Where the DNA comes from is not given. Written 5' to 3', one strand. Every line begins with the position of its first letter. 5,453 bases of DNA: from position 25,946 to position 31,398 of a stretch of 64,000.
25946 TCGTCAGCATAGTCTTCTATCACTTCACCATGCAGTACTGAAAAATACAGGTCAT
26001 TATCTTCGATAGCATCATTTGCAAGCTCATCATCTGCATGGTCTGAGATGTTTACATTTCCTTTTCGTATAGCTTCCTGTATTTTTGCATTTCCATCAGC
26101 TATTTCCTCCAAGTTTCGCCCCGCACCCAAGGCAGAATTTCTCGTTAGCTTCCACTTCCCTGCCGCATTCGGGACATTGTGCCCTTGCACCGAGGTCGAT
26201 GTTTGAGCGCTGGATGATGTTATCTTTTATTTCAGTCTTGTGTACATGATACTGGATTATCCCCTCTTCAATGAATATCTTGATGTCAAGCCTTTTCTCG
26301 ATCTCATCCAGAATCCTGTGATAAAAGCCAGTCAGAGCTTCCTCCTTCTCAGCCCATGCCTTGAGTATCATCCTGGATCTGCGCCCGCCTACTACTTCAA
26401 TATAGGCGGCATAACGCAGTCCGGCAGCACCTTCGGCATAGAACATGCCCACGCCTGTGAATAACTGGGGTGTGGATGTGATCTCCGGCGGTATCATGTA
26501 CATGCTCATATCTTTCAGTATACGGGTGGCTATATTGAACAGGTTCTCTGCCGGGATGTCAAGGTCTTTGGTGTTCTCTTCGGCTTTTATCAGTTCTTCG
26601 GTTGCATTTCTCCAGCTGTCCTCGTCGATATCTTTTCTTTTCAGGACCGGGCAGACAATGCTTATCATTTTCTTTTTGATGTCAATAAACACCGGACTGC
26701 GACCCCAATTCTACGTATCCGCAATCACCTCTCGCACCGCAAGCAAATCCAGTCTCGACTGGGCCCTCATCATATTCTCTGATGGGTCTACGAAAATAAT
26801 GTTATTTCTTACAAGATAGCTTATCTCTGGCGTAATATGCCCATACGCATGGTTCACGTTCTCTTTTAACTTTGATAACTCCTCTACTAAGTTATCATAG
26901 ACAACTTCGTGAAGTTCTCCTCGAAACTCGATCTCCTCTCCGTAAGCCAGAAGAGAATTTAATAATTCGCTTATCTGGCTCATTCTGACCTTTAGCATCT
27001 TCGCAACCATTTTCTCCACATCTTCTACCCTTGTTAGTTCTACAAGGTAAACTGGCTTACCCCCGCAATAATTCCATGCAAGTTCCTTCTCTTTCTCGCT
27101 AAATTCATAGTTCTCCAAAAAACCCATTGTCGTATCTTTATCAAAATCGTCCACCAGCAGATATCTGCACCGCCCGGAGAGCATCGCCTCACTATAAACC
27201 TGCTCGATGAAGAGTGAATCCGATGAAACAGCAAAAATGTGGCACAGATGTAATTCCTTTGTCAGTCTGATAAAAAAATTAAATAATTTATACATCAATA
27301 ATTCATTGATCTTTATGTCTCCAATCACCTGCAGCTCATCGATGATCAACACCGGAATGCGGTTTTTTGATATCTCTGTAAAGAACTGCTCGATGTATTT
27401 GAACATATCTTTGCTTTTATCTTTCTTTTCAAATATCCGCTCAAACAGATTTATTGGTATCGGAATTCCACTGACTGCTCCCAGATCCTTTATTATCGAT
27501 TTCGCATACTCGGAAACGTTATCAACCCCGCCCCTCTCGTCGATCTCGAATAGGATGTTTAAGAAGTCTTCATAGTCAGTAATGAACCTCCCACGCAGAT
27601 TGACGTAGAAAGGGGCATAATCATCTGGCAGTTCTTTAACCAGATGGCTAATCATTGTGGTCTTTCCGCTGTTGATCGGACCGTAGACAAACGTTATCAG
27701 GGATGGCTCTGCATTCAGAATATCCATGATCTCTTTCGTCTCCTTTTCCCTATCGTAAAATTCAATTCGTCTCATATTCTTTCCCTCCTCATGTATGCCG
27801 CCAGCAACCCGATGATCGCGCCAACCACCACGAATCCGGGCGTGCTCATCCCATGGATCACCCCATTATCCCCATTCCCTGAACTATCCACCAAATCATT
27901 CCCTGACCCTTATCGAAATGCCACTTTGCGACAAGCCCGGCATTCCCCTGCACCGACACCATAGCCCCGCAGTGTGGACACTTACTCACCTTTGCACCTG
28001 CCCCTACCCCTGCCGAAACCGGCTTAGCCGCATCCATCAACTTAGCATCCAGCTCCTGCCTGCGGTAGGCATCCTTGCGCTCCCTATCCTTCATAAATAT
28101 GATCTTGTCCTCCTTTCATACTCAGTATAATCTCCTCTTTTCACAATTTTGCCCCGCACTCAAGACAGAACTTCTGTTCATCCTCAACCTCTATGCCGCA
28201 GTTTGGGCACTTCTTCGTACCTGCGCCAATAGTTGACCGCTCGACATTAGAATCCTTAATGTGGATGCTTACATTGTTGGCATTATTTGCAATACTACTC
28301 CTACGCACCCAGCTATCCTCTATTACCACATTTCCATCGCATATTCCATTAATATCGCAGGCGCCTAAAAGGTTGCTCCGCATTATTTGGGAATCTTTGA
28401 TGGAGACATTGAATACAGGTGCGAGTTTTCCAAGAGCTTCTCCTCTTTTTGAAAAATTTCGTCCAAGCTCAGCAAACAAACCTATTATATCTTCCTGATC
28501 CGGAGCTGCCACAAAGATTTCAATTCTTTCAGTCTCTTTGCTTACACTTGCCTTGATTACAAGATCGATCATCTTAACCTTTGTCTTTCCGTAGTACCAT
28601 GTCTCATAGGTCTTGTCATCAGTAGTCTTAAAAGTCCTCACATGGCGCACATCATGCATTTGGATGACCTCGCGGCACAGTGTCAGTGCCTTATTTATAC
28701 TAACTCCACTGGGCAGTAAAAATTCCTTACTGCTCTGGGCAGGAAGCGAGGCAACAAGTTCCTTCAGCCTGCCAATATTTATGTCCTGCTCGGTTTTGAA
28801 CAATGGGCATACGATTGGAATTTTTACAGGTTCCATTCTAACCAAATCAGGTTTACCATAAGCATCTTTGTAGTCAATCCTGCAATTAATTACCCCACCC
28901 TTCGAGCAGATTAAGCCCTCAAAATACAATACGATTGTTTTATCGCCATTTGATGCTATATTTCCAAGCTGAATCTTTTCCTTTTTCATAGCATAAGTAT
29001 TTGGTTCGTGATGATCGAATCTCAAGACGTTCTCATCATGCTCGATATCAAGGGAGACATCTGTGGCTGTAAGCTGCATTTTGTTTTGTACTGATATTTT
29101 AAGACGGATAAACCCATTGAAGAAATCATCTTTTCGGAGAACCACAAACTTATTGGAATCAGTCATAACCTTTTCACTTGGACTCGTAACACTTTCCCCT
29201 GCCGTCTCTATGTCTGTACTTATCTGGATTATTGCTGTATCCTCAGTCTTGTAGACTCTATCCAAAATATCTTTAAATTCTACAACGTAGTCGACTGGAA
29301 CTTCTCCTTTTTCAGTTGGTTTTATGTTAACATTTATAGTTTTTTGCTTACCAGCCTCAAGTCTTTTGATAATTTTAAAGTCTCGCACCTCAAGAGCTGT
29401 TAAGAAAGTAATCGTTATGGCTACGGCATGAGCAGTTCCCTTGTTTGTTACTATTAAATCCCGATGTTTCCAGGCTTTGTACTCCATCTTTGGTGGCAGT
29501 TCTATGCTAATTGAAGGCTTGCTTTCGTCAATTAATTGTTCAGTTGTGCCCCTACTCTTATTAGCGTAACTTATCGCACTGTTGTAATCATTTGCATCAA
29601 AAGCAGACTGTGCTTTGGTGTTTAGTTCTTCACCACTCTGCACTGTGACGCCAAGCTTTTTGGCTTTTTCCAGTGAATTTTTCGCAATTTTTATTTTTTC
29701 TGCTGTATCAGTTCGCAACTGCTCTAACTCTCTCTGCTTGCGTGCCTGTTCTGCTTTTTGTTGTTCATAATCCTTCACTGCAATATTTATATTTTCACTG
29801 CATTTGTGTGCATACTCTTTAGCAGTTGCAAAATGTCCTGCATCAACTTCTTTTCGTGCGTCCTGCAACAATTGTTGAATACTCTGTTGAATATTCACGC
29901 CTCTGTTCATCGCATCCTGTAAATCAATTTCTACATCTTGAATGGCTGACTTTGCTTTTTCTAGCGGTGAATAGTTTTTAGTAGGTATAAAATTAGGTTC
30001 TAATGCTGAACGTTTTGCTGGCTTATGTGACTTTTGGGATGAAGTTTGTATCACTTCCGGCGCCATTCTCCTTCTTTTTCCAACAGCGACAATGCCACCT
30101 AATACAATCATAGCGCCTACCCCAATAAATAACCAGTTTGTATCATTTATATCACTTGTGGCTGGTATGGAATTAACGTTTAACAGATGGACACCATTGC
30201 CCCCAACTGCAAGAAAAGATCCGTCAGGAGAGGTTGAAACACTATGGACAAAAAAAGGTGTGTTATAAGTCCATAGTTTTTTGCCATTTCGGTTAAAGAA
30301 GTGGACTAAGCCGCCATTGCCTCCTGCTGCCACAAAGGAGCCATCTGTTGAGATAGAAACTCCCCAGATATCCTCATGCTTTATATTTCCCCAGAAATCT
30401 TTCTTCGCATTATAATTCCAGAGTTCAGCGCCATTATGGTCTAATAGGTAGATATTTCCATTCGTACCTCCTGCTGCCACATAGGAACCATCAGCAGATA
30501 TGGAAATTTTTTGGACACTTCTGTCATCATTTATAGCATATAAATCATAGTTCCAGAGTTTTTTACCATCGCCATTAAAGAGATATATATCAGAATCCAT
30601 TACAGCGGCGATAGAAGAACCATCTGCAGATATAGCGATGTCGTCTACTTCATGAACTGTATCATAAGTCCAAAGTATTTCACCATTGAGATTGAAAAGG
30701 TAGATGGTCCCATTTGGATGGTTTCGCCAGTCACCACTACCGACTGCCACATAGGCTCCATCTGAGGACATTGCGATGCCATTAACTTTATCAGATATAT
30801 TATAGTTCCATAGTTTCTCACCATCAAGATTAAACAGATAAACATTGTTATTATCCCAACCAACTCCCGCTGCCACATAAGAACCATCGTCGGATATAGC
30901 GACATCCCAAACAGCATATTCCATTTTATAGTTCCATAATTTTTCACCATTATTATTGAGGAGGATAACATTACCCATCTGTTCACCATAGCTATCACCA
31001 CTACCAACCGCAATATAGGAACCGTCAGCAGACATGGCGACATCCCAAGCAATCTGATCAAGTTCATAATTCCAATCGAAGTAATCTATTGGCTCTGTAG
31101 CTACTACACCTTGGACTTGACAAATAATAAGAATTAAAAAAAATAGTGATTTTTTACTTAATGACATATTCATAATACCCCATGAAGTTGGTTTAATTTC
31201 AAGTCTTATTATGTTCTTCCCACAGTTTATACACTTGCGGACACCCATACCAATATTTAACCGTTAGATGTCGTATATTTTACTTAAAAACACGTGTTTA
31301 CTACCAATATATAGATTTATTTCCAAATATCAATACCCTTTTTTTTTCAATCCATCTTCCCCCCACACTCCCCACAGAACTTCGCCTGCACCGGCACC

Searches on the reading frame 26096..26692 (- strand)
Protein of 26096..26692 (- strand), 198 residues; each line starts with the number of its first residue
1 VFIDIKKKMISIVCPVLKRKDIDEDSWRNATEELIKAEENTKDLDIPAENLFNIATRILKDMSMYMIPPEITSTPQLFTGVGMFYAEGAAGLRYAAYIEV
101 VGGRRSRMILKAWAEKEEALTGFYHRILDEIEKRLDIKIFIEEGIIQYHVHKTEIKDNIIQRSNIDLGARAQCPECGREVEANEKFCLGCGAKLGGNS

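Call 21: search_protein_families(library=pfam, proteins=[window:26096-26692:-], max_evalue=0.01)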
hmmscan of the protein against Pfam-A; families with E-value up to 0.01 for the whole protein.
window:26096-26692:- (198 aa): 6 families
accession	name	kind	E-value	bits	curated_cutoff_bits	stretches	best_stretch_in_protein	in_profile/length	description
PF13240.11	Zn_Ribbon_1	-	6.3e-07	29.4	25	1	173-194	2-23/23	zinc-ribbon domain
PF24460.1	DUF7575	-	4.9e-05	23.1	28.5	1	171-194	4-27/28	Domain of unknown function (DUF7575)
PF12773.13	DZR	-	8.2e-05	23.1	27.3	1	173-191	27-45/45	Double zinc ribbon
PF17032.10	Zn_ribbon_15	-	0.0025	19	28.9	1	170-191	52-73/73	zinc-ribbon family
PF24463.1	DUF7577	-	0.0069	16.4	28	0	172-194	4-26/27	Domain of unknown function (DUF7577)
PF13248.11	Zn_ribbon_3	-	0.0072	16.2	27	0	172-194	4-26/26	zinc-ribbon domain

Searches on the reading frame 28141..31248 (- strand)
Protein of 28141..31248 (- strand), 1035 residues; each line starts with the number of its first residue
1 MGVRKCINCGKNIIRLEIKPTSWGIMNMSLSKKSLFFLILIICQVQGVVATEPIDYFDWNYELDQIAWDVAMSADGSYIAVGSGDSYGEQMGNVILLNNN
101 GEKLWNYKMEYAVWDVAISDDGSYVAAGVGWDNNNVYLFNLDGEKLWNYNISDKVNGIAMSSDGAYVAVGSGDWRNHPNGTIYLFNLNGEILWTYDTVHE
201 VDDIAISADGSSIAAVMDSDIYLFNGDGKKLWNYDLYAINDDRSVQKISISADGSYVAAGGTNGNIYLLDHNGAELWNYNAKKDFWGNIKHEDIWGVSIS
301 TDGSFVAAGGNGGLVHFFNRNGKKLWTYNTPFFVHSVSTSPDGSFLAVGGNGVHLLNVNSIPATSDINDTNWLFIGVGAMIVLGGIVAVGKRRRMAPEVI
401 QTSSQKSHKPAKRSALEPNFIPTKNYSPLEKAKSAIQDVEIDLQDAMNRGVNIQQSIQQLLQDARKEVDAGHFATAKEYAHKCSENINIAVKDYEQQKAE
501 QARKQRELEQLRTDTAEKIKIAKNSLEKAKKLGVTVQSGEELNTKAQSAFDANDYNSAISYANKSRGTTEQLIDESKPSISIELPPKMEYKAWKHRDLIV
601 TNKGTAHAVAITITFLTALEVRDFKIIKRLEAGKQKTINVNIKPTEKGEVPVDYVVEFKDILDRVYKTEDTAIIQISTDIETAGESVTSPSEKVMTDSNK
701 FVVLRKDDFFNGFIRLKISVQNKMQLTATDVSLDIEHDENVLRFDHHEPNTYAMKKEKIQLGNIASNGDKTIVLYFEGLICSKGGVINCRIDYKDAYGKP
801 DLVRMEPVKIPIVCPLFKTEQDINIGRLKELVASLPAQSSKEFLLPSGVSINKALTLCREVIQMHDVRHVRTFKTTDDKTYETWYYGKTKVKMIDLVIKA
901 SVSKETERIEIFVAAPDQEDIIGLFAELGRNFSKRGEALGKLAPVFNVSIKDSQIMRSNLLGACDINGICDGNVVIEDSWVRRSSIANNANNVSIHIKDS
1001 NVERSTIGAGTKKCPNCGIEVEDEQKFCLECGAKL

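Call 3: search_protein_families(library=pfam, proteins=[window:28141-31248:-], max_evalue=1)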
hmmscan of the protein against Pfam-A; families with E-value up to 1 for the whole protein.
window:28141-31248:- (1035 aa): 27 families (the best 25 are shown)
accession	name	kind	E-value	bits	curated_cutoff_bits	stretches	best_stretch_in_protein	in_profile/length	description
PF23414.1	Beta-prop_EML_2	-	5.9e-20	72.2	90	4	133-226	19-110/266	Echinoderm microtubule-associated protein second beta-propeller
PF00400.38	WD40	-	2.8e-17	62.8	27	3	112-133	13-33/39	WD domain, G-beta repeat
PF18975.6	DUF5711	-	3.1e-16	60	26.3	3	88-170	71-157/344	Family of unknown function (DUF5711)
PF13570.13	Beta-prop_ACSF4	-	2.5e-14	53.9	133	2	135-360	30-243/329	Beta-alanine-activating enzyme, beta-propeller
PF13360.13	PQQ_2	-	4.1e-14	53.2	27.6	1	133-329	2-194/233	Outer membrane protein assembly factor BamB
PF25174.1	Beta-prop_THOC3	-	1.3e-13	51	305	2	194-352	84-234/272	THOC3 beta-propeller domain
PF12894.13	ANAPC4_WD40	-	1e-10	42.1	22.9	1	217-276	15-72/91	Anaphase-promoting complex subunit 4 WD40 domain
PF23389.1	Beta-prop_WDR19_1st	-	2.9e-08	33.6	27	2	179-272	19-111/325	WDR19 first beta-propeller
PF23411.1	Beta-prop_Vps41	-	3.7e-08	33.5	33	0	242-269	55-82/332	Vps42 beta-propeller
PF24807.1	WD40_CDC20-Fz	-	4.2e-08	33.3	200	1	211-352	21-156/292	CDC20/Fizzy WD40 domain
PF13240.11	Zn_Ribbon_1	-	4.4e-08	33.1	25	1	1013-1035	1-23/23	zinc-ribbon domain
PF25292.1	Beta-prop_CGLA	-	4.6e-08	33.3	26.8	2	179-276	8-109/316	Lambda-carrageenase beta-propeller domain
PF24814.1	WD40_Prp19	-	1.6e-07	31.1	320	3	242-364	135-253/281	Prp19 WD40 domain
PF24817.1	WD40_WDHD1_1st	-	2.1e-07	30.9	109.9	1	107-273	83-253/291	WDHD1 first WD40 domain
PF13248.11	Zn_ribbon_3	-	3e-05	23.8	27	1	1011-1035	2-26/26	zinc-ribbon domain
PF12773.13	DZR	-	0.0011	19.6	27.3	1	1014-1035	1-22/45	Double zinc ribbon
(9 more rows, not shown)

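Call 4: search_protein_families(library=ncbifam, proteins=[window:28141-31248:-], max_evalue=1)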
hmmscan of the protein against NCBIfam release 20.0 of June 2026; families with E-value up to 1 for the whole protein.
window:28141-31248:- (1035 aa): 8 families
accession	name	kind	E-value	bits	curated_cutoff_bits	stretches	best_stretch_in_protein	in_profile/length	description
TIGR03300.1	assembly_YfgL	equivalog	3.6e-12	45.7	285.2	2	230-329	42-132/377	outer membrane protein assembly factor BamB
TIGR02608.1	delta_60_rpt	domain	3.9e-08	33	76.5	2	67-101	3-38/55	delta-60 repeat domain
NF045725.1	TmcD_fam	equivalog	0.00036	19.5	440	1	59-169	260-359/412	electron transfer complex subunit TmcD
NF048007.1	MmpL3Stblzr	equivalog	0.005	16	600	0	302-395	101-196/366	MmpL3/TtfA transport complex stabilizer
TIGR01167.1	LPXTG_anchor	domain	0.0062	17.2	15.9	1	361-393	2-33/34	LPXTG cell wall anchor domain-containing protein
NF049953.1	ribbon_DG_selen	exception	0.055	13.4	130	1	1008-1033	144-169/172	zinc ribbon-containing (seleno)protein DG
NF041378.1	XopZ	subfamily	0.068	11.1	1300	1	395-552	162-325/1292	XopZ family type III secretion system effector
NF052674.1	SAXB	equivalog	0.29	11.6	95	0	458-500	63-105/111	SoxAX-binding protein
